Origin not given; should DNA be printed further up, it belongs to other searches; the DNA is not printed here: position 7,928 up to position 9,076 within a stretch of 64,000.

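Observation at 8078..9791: Tandem, translationally coupled ExeA/GspA-like AAA+ ATPase paralogues next to the pilin-like gene; one carries a double zinc ribbon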

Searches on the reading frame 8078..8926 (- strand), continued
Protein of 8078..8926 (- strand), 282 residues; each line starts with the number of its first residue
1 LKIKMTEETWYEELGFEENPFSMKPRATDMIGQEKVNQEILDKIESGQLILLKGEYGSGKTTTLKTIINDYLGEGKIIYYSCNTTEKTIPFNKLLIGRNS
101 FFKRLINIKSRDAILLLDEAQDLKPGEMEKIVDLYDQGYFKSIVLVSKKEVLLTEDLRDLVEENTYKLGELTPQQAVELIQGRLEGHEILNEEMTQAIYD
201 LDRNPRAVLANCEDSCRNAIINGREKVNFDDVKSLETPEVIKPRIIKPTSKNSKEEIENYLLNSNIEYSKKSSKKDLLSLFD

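Call 20: find_encoding_contigs(protein=P0010, flank=8000, max_places=2)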
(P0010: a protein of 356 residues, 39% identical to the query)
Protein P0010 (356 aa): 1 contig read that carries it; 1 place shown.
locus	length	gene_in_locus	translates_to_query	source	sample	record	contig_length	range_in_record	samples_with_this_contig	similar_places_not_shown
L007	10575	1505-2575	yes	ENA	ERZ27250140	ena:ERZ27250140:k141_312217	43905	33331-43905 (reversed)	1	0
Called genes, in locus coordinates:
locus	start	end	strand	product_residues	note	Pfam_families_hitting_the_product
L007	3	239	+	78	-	?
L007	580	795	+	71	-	-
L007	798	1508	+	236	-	PF13173:AAA_14, PF13401:AAA_22 (faint)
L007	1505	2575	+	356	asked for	PF24389:ORC-CDC6-like (faint), PF00004:AAA (weak), PF13173:AAA_14, PF13401:AAA_22 (faint)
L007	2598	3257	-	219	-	-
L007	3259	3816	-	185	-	PF00589:Phage_integrase, PF22823:MrpR_C_cat (weak)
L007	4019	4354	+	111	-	-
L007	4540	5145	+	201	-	-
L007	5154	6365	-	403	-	-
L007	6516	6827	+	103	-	-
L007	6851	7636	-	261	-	PF01135:PCMT, PF13489:Methyltransf_23, PF01209:Ubie_methyltran, PF05175:MTS, PF13847:Methyltransf_31, PF08241:Methyltransf_11, PF08242:Methyltransf_12, PF13649:Methyltransf_25, +4 more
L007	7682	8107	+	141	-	-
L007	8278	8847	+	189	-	PF14340:DUF4395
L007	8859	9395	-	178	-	PF00127:Copper-bind (faint)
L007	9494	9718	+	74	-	PF23477:zf_Tbcl_2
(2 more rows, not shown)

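Call 22: predict_structure(alignment_id=A1)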
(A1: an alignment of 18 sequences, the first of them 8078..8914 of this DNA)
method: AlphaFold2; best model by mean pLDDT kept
length: 278 residues; sequences in the alignment: 18
mean_pLDDT: 85.4   pTM: 0.72
mean pLDDT of the five models: 85.4, 84.1, 83.6, 82.9, 82.4
residues with pLDDT >= 90: 136; 70-90: 113; 50-70: 18; < 50: 11
segments of 3 or more residues with pLDDT < 50: 236-242
pLDDT, mean of each block of 10 residues (from residue 1): 73 85 66 94 96 90 86 87 83 79 86 94 92 96 92 91 90 92 92 93 92 92 92 55 62 80 85 73
secondary structure, 60 per line:
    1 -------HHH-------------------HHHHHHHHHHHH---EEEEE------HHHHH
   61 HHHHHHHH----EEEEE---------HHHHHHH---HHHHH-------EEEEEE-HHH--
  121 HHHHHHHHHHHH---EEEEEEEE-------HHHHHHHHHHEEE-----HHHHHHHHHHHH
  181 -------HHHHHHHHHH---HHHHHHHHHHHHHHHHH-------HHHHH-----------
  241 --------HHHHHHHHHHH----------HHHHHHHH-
elements in order: H30-41 E45-49 H56-68 E73-77 H87-93 H97-101 E109-114 H121-132 E136-143 H151-160 E161-163 H169-180 H188-197 H201-217 H225-229 H249-259 H270-277
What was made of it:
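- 8078..8914 (-): Gene B, 278 aa from the ATG (282 aa if the TTG at 8926 is used): downstream-clade (D) AAA+ subunit, predicted to be the hydrolysing one. AF2 pLDDT 85.4 (call 22).
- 8081..8182 (-): C-terminal helix-extended-helix (HeH/SAP-like) tail of B, aa 245-278. Two helices, 249-259 and 270-277, at pLDDT about 80-85 (call 22).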

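Call 24: find_encoding_contigs(protein=P0011, flank=8000, max_places=2)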
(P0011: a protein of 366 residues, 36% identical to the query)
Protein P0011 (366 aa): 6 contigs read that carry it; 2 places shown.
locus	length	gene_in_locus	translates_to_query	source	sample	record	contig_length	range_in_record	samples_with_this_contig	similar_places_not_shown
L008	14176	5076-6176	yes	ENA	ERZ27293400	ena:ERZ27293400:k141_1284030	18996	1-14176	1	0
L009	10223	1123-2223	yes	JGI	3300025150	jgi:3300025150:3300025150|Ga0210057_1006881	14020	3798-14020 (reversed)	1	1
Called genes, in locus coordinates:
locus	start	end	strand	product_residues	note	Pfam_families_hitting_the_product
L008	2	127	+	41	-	?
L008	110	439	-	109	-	-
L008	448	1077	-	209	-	PF00857:Isochorismatase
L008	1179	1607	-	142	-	PF13517:FG-GAP_3 (weak)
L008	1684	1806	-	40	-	-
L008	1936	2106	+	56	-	-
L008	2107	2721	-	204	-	PF00156:Pribosyltran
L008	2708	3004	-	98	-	-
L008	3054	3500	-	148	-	PF13358:DDE_3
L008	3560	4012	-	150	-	PF13518:HTH_28, PF13551:HTH_29 (weak), PF13592:HTH_33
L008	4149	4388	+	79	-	-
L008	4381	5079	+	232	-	PF13173:AAA_14, PF13401:AAA_22 (faint)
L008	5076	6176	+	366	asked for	-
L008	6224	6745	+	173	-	PF01876:RNase_P_p30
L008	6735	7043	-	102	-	-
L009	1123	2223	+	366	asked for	-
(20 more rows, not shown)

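Call 26: fold_search(model_id=the predicted structure, library=pdb)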
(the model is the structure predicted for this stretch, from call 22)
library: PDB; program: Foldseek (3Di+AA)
matches with E <= 10: 1855; with E <= 0.001: 817
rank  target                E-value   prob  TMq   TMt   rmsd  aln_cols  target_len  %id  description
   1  7jk5_A                9.7e-10  1.00  0.57  0.42  10.6       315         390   16  Structure of Drosophila ORC bound to DNA (released 2020-09-09)
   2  7jk6_A                1.4e-09  1.00  0.60  0.46  10.2       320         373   14  Structure of Drosophila ORC in the active conformation (released 2020-09-09)
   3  7jgr_A                1.7e-09  1.00  0.62  0.45   9.7       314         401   14  Structure of Drosophila ORC bound to DNA (84 bp) and Cdc6 (released 2020-09-09)
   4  1fnn_A                3.0e-09  1.00  0.55  0.42   6.0       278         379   17  CRYSTAL STRUCTURE OF CDC6P FROM PYROBACULUM AEROPHILUM (released 2000-10-04)
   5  8uii_C                1.2e-08  1.00  0.53  0.46   8.3       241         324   16  Cryo-EM map of human clamp-clamp loader ATAD5-RFC-closed PCNA complex in intermediate state 1 (released 2024-05-29)
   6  8s0e_A                2.0e-08  1.00  0.61  0.48   9.9       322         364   13  H. sapiens OCCM bound to double stranded DNA (released 2024-10-02)
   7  8ui7_C                2.1e-08  1.00  0.57  0.48   9.9       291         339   17  Cryo-EM map of human clmap-clamp loader ATAD5-RFC-gapped PCNA complex in intermediate state 3 (released 2024-05-29)
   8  2v1u_A                2.8e-08  1.00  0.54  0.41   6.0       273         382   16  STRUCTURE OF THE AEROPYRUM PERNIX ORC1 PROTEIN IN COMPLEX WITH DNA (released 2007-09-18)
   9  7jpo_A                3.5e-08  1.00  0.58  0.47  10.5       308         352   15  ORC-O1AAA: Human Origin Recognition Complex (ORC) with dynamic/unresolved ORC2 WH (released 2020-09-02)
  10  9gm5_A                3.7e-08  1.00  0.60  0.42  10.2       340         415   14  OCCM maturation intermediate stalled with an Arginine Finger mutation in Mcm5: Conformer 1 (released 2025-03-05)
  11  7jps_A                4.6e-08  1.00  0.56  0.46  10.5       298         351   15  ORC-DNA: Human Origin Recognition Complex (ORC) with DNA bound in the core (released 2020-09-09)
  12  6vvo_C                4.6e-08  1.00  0.53  0.48   8.6       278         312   16  Structure of the human clamp loader (Replication Factor C, RFC) bound to the sliding clamp (Proliferating Cell Nuclear (released 2020-02-26)
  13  3pfi_B                4.9e-08  1.00  0.53  0.52   9.5       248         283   19  2.7 Angstrom resolution crystal structure of a probable holliday junction DNA helicase (ruvB) from Campylobacter jejun (released 2010-11-10)
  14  7thv_B                4.9e-08  1.00  0.55  0.50  10.0       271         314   15  Structure of the yeast clamp loader (Replication Factor C RFC) bound to the sliding clamp (Proliferating Cell Nuclear  (released 2022-02-16)
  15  7tjh_A                5.2e-08  1.00  0.55  0.34  10.7       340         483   14  S. cerevisiae ORC bound to 84 bp ARS1 DNA and Cdc6 (state 1) with flexible Orc6 N-terminal domain (released 2022-10-05)
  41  2chg_A                2.8e-07  1.00  0.49  0.59   6.3       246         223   16  Replication Factor C domains 1 and 2 (released 2006-06-06)
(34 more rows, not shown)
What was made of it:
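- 8078..8914 (-): Foldseek matches ORC1/Cdc6, RFC, RuvB and MgsA (call 26).
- Closest known: Orc1/Cdc6 and DnaA initiators. Same: ORC1/Cdc6 give the top Foldseek hits for B (E about 1e-9, call 26).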

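Call 27: search_protein_representatives(alignment_id=A1)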
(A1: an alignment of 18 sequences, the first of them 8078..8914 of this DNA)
Query: 18 sequences, 261 profile positions. Proteins with E-value up to 0.001 (for the whole library): 5075; up to 1e-10: 497; up to 1e-30: 256. The best 150 are listed.
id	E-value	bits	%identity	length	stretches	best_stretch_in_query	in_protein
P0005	5.3e-97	340.7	-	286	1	1-261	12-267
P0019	1.6e-89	316.2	-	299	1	1-260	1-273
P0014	1.1e-88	313.5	-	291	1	1-260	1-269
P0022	1.4e-85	303.3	-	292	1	2-261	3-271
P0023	1.3e-83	296.8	-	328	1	2-261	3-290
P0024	9.8e-83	294.0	-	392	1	1-240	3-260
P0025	2.7e-82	292.5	-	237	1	1-235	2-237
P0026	5.8e-82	291.4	-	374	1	1-240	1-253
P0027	1.6e-81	290.0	-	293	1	2-240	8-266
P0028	2.7e-81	289.2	-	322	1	2-242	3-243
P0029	5.3e-81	288.3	-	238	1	1-236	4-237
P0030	8.4e-81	287.6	-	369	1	1-248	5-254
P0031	9.4e-80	284.2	-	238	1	1-234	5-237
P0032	5.0e-79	281.8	-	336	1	1-252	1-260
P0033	9.0e-79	281.0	-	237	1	2-235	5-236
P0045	6.9e-77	274.8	-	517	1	2-252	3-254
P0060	4.4e-74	265.6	-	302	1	2-249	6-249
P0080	1.8e-70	253.8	-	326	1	2-240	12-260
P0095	2.5e-68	246.7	-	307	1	2-232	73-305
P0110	1.3e-64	234.5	-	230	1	1-236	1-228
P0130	3.0e-60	220.3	-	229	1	1-235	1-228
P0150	3.4e-55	203.7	-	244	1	2-240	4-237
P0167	6.1e-52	193.0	-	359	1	2-239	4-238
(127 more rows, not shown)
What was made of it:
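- Family limits: at least 256 representative clusters at E<1e-30 (call 27).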

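Call 31: find_related_loci(query=A2, collection=genome_contigs, flank=8000)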
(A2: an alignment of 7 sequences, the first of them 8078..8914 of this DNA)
Query A2 (278 aa) in genome_contigs; peptide patterns used: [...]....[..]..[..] (x = any residue, [..] = any of these).
117 stretches matched a pattern; 93 encode a relative of the query (tblastn E <= 1e-3); the best 80 are kept; 80 distinct loci.
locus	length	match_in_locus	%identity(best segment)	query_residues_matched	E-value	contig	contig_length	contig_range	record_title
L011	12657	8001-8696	44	1-229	4e-61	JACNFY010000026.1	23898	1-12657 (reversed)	MAG: Nanobdellati archaeon isolate NIOZ-UU113 NIOZ-UU_NODE_2503_length_23898_cov_9.02437, whole genome shotgun sequence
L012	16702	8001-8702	41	1-231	3e-60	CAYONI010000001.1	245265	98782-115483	MAG TPA_asm: uncultured Methanosarcinales archaeon isolate SRP191223_co1_272 genome assembly, contig: NODE_4_length_2452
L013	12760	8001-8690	44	5-231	2e-60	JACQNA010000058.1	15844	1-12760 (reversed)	MAG: Candidatus Woesearchaeota archaeon isolate NC_groundwater_1243_Ag_S-0.1um_52_42 S_p1_S3_coassembly_k141_1202736, wh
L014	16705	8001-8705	43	1-232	3e-59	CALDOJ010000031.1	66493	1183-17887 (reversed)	MAG TPA_asm: Candidatus Woesearchaeota archaeon isolate ERR2206790_bin.73_CONCOCT_v1.1_MAG genome assembly, contig: ERZ8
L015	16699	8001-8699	45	3-231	9e-59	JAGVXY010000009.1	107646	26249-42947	Candidatus Woesearchaeota archaeon isolate RIFOXYB1_FULL_34_13 rifoxyb1_full_scaffold_126, whole genome shotgun sequence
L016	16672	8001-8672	42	1-223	2e-57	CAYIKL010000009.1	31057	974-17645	MAG TPA_asm: uncultured Methanosarcinales archaeon isolate ERP119705_co24_1021 genome assembly, contig: NODE_1408_length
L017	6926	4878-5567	42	5-231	2e-57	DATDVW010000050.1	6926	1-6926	MAG TPA_asm: Candidatus Nanoarchaeia archaeon isolate SMAG_U8094 k141_726959, whole genome shotgun sequence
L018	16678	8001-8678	41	1-223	1e-54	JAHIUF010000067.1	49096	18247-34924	MAG: Nanoarchaeota archaeon isolate MM_PC_MetaG.mb.241 MM_PC_MetaG.mb.241_k141_1411408, whole genome shotgun sequence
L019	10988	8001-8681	39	1-223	7e-55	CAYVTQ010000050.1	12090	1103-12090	MAG TPA_asm: uncultured Methanosarcinales archaeon isolate binchicken_co227_1181 genome assembly, contig: NODE_9985_leng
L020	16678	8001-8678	41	1-223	5e-52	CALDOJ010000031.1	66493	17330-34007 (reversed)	MAG TPA_asm: Candidatus Woesearchaeota archaeon isolate ERR2206790_bin.73_CONCOCT_v1.1_MAG genome assembly, contig: ERZ8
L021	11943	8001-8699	39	4-231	6e-51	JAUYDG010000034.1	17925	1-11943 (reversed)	MAG: Nanoarchaeota archaeon isolate C20_metabat.bin.16 C20_k141_697632, whole genome shotgun sequence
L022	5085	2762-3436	39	1-223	8e-50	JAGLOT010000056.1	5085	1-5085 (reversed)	MAG: Nanoarchaeota archaeon isolate RS_7_50 ROV157_7.bin.50.fa_56, whole genome shotgun sequence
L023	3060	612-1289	42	1-223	4e-50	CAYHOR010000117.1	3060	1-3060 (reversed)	MAG TPA_asm: Candidatus Woesearchaeota archaeon isolate ERP119705_co14_558 genome assembly, contig: NODE_76319_length_30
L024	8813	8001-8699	39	4-231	7e-50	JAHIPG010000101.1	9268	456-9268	MAG: Nanoarchaeota archaeon isolate KR13_S3.mb.5 KR13_S3.mb.5_k141_174726, whole genome shotgun sequence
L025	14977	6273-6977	41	4-231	2e-49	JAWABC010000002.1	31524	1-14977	MAG: Candidatus Nanoarchaeia archaeon isolate JZ-4_201709_bins_71 JZ-4_201709_bins_71_scaffold_2, whole genome shotgun s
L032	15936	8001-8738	39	4-242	2e-46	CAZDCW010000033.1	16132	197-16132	MAG TPA_asm: uncultured Methanosarcinales archaeon isolate SRP090828_co2_162 genome assembly, contig: NODE_1213_length_1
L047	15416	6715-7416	35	4-231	2e-44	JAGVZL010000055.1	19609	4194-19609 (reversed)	Candidatus Woesearchaeota archaeon isolate RIFOXYB1_FULL_31_12 rifoxyb1_full_scaffold_1342, whole genome shotgun sequenc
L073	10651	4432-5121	36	5-231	6e-42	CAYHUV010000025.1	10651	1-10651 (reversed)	MAG TPA_asm: Candidatus Woesearchaeota archaeon isolate ERP119705_co15_602 genome assembly, contig: NODE_7362_length_106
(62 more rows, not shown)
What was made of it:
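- All 80 genome loci are DPANN MAGs (call 31).
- Tried and rejected: It was rerun with the B-clade alignment A2 (call 31).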

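Call 44: search_protein_families(library=pfam, alignment_id=A1, max_evalue=0.001)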
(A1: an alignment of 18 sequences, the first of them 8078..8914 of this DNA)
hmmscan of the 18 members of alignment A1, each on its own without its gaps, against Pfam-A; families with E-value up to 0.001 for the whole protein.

A. member 1, window:8078-8914:- (278 aa): 9 families
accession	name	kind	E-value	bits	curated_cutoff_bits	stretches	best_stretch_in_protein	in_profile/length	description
PF13173.12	AAA_14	-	4.9e-09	36.7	27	1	44-158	3-113/129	AAA domain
PF13401.12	AAA_22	-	1.1e-07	32.7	27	1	42-135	4-114/130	AAA domain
PF25199.1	nSTAND_NTPase5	-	3.9e-06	27.2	34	1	34-118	26-107/145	Novel STAND NTPase 5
PF20720.3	nSTAND3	-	1e-05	25.7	27.2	1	33-78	7-52/155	Novel STAND NTPase 3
PF13191.12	AAA_16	-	0.00012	23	32.6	1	34-163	13-104/167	AAA ATPase domain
PF00005.33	ABC_tran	-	0.00015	22.8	25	1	39-87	7-56/137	ABC transporter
PF01443.25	Viral_helicase1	-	0.00032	21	21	1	53-128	8-80/228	Viral superfamily 1 RNA helicase core domain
PF02367.23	TsaE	-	0.00043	20.7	26.6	1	30-66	8-44/128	Threonylcarbamoyl adenosine biosynthesis protein TsaE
PF24883.2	NPHP3_N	-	0.0008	20.1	24.8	0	31-82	10-62/164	Nephrocystin 3, N-terminal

B. families by the number of members that match (of 18 scanned): 31 families (the first 25 are shown)
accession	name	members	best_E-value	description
PF13173.12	AAA_14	17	5e-10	AAA domain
PF13401.12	AAA_22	14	5.6e-09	AAA domain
PF01637.24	ATPase_2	10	6.4e-08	ATPase domain predominantly from Archaea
PF13191.12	AAA_16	10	3.4e-06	AAA ATPase domain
PF00005.33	ABC_tran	10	1.3e-05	ABC transporter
PF25199.1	nSTAND_NTPase5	8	3.9e-06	Novel STAND NTPase 5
PF20720.3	nSTAND3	8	1e-05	Novel STAND NTPase 3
PF24883.2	NPHP3_N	7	4.6e-05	Nephrocystin 3, N-terminal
PF02367.23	TsaE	7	9.9e-05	Threonylcarbamoyl adenosine biosynthesis protein TsaE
PF00004.35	AAA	6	3.6e-06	ATPase family associated with various cellular activities (AAA)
PF00931.28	NB-ARC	5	2.6e-06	NB-ARC domain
PF05729.18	NACHT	4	0.00011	NACHT domain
PF01443.25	Viral_helicase1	3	0.00032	Viral superfamily 1 RNA helicase core domain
PF13245.12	AAA_19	3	0.00038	AAA domain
PF07693.20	KAP_NTPase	2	5.2e-05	KAP family P-loop domain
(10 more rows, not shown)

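Call 50: search_protein_families(library=padloc, proteins=[window:8078-8914:-], max_evalue=0.01)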
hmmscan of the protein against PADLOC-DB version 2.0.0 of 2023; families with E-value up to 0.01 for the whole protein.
window:8078-8914:- (278 aa): 7 families
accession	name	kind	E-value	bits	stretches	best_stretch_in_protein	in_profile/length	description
PDLC02372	Nhi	-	1.5e-07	28.5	1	29-160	187-313/470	-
PDLC02350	AbiO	-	2.1e-07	28.1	1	29-160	183-310/468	AbiO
PDLC04140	mad8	-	9.7e-07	26.6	1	29-75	13-62/314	mads_8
PDLC04789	PDC-S01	-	8.3e-06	23.1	1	29-163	3-128/375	-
PDLC02497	BrxF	-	6e-05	20.9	0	43-115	19-90/158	BrxF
PDLC00135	GajB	-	0.0009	16.2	1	30-70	7-47/603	UrvD helicase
PDLC00138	GajB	-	0.0024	14.6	0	103-143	216-255/581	UrvD helicase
